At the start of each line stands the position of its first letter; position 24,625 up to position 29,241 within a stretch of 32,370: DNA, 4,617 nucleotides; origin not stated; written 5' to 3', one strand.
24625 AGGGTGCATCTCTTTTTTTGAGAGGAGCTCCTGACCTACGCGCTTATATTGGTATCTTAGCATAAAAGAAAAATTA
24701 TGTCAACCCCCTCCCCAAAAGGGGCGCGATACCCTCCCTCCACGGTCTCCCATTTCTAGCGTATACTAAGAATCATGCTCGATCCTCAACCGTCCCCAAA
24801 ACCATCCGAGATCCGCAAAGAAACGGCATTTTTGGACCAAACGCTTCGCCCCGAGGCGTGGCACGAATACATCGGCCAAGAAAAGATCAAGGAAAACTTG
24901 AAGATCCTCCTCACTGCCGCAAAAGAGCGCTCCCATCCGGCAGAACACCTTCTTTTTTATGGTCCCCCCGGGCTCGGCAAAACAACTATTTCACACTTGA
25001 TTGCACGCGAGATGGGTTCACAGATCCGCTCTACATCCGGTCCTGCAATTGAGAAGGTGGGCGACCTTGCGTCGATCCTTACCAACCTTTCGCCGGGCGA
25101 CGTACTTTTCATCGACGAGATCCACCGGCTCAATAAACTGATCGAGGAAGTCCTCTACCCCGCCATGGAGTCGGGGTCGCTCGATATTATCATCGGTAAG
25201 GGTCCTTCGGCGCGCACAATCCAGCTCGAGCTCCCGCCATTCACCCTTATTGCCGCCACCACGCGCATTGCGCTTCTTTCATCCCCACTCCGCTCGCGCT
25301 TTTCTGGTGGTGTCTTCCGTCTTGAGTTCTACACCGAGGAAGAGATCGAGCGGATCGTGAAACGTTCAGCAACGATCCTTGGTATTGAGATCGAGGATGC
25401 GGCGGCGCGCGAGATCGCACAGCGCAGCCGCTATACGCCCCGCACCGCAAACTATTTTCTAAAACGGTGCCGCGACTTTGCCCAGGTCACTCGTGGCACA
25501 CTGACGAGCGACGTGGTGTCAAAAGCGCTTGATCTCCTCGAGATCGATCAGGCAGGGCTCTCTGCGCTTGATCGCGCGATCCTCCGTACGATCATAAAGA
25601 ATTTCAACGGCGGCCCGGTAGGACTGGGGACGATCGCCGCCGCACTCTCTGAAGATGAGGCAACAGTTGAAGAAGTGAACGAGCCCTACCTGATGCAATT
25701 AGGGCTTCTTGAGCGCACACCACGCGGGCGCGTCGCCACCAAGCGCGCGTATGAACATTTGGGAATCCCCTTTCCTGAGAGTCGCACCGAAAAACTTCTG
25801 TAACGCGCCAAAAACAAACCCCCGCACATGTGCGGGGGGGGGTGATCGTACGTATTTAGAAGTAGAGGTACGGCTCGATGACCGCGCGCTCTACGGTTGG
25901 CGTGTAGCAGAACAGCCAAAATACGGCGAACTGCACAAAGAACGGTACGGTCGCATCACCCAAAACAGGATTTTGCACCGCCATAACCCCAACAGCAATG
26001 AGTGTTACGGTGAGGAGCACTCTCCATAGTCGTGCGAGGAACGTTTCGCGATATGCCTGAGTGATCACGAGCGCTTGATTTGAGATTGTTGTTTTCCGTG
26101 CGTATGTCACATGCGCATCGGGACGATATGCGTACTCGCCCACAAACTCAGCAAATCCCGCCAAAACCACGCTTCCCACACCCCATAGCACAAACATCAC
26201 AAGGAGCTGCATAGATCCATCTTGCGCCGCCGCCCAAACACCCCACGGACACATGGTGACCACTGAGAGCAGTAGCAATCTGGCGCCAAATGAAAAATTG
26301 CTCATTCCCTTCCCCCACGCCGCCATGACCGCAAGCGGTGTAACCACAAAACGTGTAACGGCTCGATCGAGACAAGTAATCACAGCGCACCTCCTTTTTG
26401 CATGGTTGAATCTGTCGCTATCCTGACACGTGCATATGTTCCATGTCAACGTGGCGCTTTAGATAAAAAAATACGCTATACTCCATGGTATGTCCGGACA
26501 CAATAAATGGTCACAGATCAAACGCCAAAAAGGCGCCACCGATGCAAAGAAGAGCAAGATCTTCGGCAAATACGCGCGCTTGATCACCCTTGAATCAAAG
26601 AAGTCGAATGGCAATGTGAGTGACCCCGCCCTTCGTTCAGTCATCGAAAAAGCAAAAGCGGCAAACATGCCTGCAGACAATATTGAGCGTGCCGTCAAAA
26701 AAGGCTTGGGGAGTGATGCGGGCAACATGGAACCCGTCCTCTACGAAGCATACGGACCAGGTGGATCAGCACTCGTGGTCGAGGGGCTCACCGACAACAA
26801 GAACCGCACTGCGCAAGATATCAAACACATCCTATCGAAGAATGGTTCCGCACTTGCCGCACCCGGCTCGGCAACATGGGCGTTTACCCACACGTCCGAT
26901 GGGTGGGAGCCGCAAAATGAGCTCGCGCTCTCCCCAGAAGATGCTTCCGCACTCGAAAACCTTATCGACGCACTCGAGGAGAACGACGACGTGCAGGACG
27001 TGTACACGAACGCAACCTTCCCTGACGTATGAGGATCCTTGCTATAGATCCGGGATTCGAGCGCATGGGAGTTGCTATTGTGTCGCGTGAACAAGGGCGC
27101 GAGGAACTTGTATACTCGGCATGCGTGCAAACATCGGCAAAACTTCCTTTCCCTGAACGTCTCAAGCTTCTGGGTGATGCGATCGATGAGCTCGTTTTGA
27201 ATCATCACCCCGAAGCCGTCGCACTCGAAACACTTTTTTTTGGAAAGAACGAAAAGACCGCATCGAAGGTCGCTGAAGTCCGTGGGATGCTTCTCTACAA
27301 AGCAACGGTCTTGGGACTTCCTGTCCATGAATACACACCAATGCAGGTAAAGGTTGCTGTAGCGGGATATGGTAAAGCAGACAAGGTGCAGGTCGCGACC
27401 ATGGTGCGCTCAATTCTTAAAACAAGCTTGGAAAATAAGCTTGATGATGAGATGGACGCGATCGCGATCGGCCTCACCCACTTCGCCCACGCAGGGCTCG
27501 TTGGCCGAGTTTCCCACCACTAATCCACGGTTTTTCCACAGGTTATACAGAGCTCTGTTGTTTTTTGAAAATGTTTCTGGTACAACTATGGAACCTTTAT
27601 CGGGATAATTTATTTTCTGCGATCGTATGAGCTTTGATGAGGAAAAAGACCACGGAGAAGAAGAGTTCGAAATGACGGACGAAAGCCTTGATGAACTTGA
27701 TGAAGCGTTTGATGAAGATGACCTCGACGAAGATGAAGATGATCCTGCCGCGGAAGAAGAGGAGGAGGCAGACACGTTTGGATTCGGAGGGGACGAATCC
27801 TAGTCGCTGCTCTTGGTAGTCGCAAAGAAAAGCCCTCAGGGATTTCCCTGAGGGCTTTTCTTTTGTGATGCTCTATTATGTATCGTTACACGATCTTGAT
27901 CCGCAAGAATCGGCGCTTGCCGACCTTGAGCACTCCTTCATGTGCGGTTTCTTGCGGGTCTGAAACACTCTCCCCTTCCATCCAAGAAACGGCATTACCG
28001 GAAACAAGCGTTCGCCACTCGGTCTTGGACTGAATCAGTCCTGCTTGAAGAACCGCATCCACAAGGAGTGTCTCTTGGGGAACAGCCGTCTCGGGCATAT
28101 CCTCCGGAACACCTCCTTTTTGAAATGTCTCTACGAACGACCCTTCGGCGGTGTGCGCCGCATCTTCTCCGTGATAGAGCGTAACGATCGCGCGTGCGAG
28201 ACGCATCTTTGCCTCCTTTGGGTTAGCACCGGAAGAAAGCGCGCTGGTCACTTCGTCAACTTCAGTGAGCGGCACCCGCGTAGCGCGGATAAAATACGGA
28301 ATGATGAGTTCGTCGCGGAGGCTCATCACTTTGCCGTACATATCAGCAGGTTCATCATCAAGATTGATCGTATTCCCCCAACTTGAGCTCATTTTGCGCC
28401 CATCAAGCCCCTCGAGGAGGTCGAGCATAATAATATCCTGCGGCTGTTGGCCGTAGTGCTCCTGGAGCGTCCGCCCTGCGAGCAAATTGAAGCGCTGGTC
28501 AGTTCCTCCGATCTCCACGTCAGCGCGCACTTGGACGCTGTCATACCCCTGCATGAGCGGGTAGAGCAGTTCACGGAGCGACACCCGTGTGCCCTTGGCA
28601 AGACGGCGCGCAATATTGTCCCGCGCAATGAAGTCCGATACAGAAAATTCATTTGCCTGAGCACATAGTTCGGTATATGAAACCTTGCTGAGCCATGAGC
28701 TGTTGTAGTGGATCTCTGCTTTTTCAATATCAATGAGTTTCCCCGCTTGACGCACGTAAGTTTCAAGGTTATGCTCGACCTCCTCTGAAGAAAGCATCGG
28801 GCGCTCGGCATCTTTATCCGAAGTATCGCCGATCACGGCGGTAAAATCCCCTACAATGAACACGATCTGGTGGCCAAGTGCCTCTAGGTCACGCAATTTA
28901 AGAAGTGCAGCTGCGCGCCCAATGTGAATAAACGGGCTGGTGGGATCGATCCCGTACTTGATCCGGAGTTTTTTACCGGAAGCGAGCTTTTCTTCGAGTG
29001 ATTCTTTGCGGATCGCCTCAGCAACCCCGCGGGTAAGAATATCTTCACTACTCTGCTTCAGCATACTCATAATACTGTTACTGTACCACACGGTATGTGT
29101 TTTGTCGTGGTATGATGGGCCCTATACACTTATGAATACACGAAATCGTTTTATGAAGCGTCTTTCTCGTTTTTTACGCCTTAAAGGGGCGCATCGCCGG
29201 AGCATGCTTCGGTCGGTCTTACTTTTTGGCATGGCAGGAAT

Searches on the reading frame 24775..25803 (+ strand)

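Call 6: search_protein_families(library=pfam, proteins=[window:24775-25803:+], max_evalue=1)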
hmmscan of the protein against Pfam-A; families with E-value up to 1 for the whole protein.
window:24775-25803:+ (342 aa): 34 families (the best 25 are shown)
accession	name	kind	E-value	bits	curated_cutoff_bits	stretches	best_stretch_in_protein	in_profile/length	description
PF05496.18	RuvB_N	-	5.6e-72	241.1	27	1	24-177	1-154/159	Holliday junction DNA helicase RuvB P-loop domain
PF17864.7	AAA_lid_4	-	1.7e-24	85.8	27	1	186-258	1-74/74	RuvB AAA lid domain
PF05491.19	RuvB_C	-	5.6e-24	84.3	24.7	1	260-329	2-71/72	RuvB C-terminal winged helix domain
PF00004.35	AAA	-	9.2e-19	68.6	21.2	1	59-177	1-124/131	ATPase family associated with various cellular activities (AAA)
PF07728.20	AAA_5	-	7.1e-08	33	22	1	58-176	1-139/139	AAA domain (dynein-related subfamily)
PF06068.19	TIP49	-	1.7e-05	24.6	23.8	1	30-85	24-79/347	TIP49 P-loop domain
PF01078.27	Mg_chelatase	-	0.00022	21.1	20.3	1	32-76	5-42/207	Magnesium chelatase, subunit ChlI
PF05621.17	TniB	-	0.00032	20.6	22.4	1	24-80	5-59/189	Bacterial TniB protein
PF03215.21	Rad17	-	0.00033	21.1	23.8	1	33-91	23-80/186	Rad17 P-loop domain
PF13173.12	AAA_14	-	0.0005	20.5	27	1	59-140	5-95/129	AAA domain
PF13191.12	AAA_16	-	0.0013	19.7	32.6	1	40-83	10-51/167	AAA ATPase domain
PF00910.28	RNA_helicase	-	0.0016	19.4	21.5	1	60-120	2-62/105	RNA helicase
PF00931.28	NB-ARC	-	0.0054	16.5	23.5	1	53-80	19-42/248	NB-ARC domain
PF13401.12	AAA_22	-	0.0057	17.4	27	0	56-79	5-28/130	AAA domain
PF20720.3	nSTAND3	-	0.0092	16.1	27.2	1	49-114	10-72/155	Novel STAND NTPase 3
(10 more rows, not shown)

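Call 7: search_protein_families(library=ncbifam, proteins=[window:24775-25803:+], max_evalue=1)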
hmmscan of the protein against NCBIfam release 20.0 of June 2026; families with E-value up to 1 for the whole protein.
window:24775-25803:+ (342 aa): 81 families (the best 25 are shown)
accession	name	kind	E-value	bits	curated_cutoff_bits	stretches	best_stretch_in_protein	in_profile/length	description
NF000868.0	PRK00080.1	equivalog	1.2e-140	468.1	282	1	16-332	11-327/330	Holliday junction branch migration DNA helicase RuvB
TIGR00635.1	ruvB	equivalog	1.2e-127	425.1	299.05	1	28-330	2-304/305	Holliday junction branch migration DNA helicase RuvB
NF009881.0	PRK13341.1-2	equivalog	1.9e-13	49.2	651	1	17-141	15-142/736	AAA family ATPase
NF009882.0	PRK13341.1-3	equivalog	1.5e-12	46.4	1197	1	15-139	15-143/734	AAA family ATPase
TIGR02903.1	spore_lon_C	equivalog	1.8e-12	46.6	678.8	2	20-79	144-198/615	Lon family ATP-dependent protease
NF009883.0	PRK13341.1-4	equivalog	2.4e-12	45.6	668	1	13-139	14-144/729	AAA family ATPase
NF009880.0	PRK13341.1-1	equivalog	4.8e-11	41.7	891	1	20-220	8-191/599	AAA family ATPase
NF011523.0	PRK14962.1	equivalog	6.5e-11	41.7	576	1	23-258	7-245/474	DNA polymerase III subunits gamma and tau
TIGR02902.1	spore_lonB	equivalog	7.7e-11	41.3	723.3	2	20-81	55-111/531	ATP-dependent protease LonB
TIGR02397.1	dnaX_nterm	equivalog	2e-10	40.5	250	2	20-84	4-64/355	DNA polymerase III subunit gamma/tau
NF003233.0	PRK04195.2-3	equivalog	1.7e-09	37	471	1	24-84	7-66/504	replication factor C large subunit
NF003229.0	PRK04195.1-5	equivalog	1.9e-09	36.8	280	1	25-84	12-72/413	replication factor C large subunit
NF001679.0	PRK00440.1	equivalog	4.2e-09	35.9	303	1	24-80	12-63/322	replication factor C small subunit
NF011514.0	PRK14953.1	equivalog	1.7e-08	33.9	536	2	24-81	10-63/488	DNA polymerase III subunits gamma and tau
NF011524.0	PRK14963.1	equivalog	5.3e-08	32.4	601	1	20-81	4-61/647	DNA polymerase III subunits gamma and tau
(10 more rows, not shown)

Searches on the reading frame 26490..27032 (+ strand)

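Call 44: search_protein_families(library=pfam, proteins=[window:26490-27032:+], max_evalue=0.001)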
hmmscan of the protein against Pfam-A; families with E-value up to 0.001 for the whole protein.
window:26490-27032:+ (180 aa): 2 families
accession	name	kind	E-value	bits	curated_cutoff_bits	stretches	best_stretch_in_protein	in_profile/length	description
PF01709.26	Transcrip_reg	-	2.3e-30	105.9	27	2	81-135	2-56/160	TACO1/YebC second and third domain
PF20772.2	TACO1_YebC_N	-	5e-24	85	36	1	5-74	1-72/73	TACO1/YebC protein N-terminal domain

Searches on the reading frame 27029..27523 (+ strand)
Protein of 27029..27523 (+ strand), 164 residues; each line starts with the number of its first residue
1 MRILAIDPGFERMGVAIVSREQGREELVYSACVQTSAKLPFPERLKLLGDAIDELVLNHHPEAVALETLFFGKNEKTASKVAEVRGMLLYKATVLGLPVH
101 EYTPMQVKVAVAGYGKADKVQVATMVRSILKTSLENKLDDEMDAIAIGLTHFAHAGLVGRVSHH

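Call 44: search_protein_families(library=pfam, proteins=[window:27029-27523:+], max_evalue=0.001)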
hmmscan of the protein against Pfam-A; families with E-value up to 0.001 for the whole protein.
window:27029-27523:+ (164 aa): 1 family
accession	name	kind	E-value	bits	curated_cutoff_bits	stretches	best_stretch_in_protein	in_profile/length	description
PF02075.23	RuvC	-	1.9e-38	132.1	22.2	1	3-151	1-148/148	Crossover junction endodeoxyribonuclease RuvC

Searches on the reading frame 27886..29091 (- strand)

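Call 44: search_protein_families(library=pfam, proteins=[window:27886-29091:-], max_evalue=0.001)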
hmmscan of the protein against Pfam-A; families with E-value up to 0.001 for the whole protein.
window:27886-29091:- (401 aa): 2 families
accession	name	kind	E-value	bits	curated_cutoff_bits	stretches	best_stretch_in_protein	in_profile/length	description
PF00579.31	tRNA-synt_1b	-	7.3e-68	229.5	21.1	1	40-324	4-292/292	tRNA synthetases class I (W and Y)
PF22421.1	SYY_C-terminal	-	0.00057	20.2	27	0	330-382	7-59/83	Tyrosine--tRNA ligase SYY-like C-terminal domain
